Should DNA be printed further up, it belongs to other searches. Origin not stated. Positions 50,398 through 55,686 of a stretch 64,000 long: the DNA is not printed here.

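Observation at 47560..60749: Cassette-replacement signature: remnants of an older hsdM (5') and hsdR (3') bracket the present type I R-M/defense cassette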

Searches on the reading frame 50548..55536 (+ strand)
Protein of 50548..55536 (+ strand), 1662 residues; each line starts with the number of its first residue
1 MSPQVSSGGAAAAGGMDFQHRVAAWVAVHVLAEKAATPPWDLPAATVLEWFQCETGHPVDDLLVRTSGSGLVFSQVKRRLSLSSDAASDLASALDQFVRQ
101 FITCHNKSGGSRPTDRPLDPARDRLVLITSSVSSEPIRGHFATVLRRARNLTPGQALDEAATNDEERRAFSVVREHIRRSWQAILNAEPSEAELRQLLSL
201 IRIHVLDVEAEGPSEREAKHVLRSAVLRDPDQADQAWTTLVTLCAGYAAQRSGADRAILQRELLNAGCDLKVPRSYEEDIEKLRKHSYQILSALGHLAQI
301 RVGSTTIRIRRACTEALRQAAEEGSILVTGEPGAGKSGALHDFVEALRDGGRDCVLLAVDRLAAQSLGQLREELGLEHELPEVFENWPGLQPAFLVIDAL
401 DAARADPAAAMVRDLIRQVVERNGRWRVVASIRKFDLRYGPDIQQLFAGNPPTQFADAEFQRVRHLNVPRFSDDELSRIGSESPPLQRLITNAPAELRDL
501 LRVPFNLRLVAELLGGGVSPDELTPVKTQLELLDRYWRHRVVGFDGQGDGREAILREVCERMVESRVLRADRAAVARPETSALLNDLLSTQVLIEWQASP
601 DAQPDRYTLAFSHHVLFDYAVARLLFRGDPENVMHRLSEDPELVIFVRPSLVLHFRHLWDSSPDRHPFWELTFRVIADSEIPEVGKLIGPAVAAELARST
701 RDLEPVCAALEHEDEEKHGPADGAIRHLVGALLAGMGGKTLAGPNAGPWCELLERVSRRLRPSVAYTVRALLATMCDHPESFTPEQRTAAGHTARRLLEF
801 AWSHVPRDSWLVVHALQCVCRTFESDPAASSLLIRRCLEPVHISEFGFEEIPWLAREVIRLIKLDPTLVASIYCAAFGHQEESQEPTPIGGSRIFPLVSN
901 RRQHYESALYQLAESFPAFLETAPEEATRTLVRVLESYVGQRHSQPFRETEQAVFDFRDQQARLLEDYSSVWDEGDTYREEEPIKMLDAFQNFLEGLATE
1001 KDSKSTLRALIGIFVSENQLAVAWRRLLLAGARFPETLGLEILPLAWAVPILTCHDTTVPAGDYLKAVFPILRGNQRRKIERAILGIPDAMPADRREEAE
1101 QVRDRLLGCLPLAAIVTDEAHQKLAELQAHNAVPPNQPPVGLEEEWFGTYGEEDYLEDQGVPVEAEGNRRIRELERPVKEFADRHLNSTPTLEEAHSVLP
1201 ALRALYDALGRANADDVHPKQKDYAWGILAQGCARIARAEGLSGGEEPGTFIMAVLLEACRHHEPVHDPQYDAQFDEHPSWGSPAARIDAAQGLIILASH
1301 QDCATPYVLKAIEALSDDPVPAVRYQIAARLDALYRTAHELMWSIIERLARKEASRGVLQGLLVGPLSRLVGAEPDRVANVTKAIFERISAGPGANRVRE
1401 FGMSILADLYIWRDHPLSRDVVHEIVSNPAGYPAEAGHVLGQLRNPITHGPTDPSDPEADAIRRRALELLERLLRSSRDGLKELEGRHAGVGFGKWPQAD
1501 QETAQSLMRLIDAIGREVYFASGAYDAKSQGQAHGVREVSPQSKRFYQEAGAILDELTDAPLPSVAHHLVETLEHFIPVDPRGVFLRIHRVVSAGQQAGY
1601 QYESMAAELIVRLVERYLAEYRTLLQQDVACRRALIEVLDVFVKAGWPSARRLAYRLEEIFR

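Call 4: search_protein_families(library=pfam, proteins=[window:50548-55536:+], max_evalue=0.01)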
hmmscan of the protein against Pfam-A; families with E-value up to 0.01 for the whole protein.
window:50548-55536:+ (1662 aa): 6 families
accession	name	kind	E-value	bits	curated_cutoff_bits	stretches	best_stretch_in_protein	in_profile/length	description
PF13604.12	AAA_30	-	3.2e-05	24.2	27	1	315-377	8-69/191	AAA domain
PF13401.12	AAA_22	-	0.00013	22.7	27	1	322-405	4-65/130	AAA domain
PF13245.12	AAA_19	-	0.00017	22.2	25.1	1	314-368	2-58/134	AAA domain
PF03308.22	MeaB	-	0.0013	18.3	23.1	1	318-363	28-73/273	Methylmalonyl Co-A mutase-associated GTPase MeaB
PF24883.2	NPHP3_N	-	0.0017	19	24.8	0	318-358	17-57/164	Nephrocystin 3, N-terminal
PF13191.12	AAA_16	-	0.0038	18.2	32.6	1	314-415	13-120/167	AAA ATPase domain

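Call 35: search_protein_families(library=padloc, proteins=[window:50548-55536:+], max_evalue=0.01)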
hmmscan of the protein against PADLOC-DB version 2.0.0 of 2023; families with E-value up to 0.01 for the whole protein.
window:50548-55536:+ (1662 aa): 8 families
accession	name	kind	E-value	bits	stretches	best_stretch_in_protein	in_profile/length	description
PDLC04700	PDC-M54A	-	0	2321.6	1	7-1662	2-1657/1657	-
PDLC04702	PDC-M54A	-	0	1269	1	3-1661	8-1620/1621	-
PDLC04701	PDC-M54A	-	1.7e-112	375.1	1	482-1660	7-1142/1144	-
PDLC01148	RecD_like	-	0.00074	15.9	1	306-367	311-372/719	RecD/Tra ATPase fused to N-terminal HHH domain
PDLC01734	typeIV_RecD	-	0.0015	14.9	1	303-367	334-398/763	RecD_0_IVD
PDLC05064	PDC-S68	-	0.0081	11.8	0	318-364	695-741/1273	-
PDLC02163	Avs2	-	0.0084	11.7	0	294-384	384-474/1576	-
PDLC04140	mad8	-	0.0087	13.6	0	321-422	25-114/314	mads_8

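Call 36: search_protein_families(library=ncbifam, proteins=[window:50548-55536:+], max_evalue=0.01)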
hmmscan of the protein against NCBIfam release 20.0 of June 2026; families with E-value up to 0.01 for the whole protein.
window:50548-55536:+ (1662 aa): 3 families
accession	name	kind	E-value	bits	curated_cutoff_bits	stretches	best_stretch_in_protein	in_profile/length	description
NF041815.1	Avs4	equivalog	0.0007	16.9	1500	1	278-433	160-311/1579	AVAST type 4 anti-phage nuclease Avs4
TIGR00750.1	lao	equivalog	0.0035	16.5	240.75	1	326-366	37-77/300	methylmalonyl Co-A mutase-associated GTPase MeaB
NF058534.1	antiphage_HyoA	equivalog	0.0087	13.7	1200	1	323-442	39-157/1430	NACHT domain-containing antiphage protein HyoA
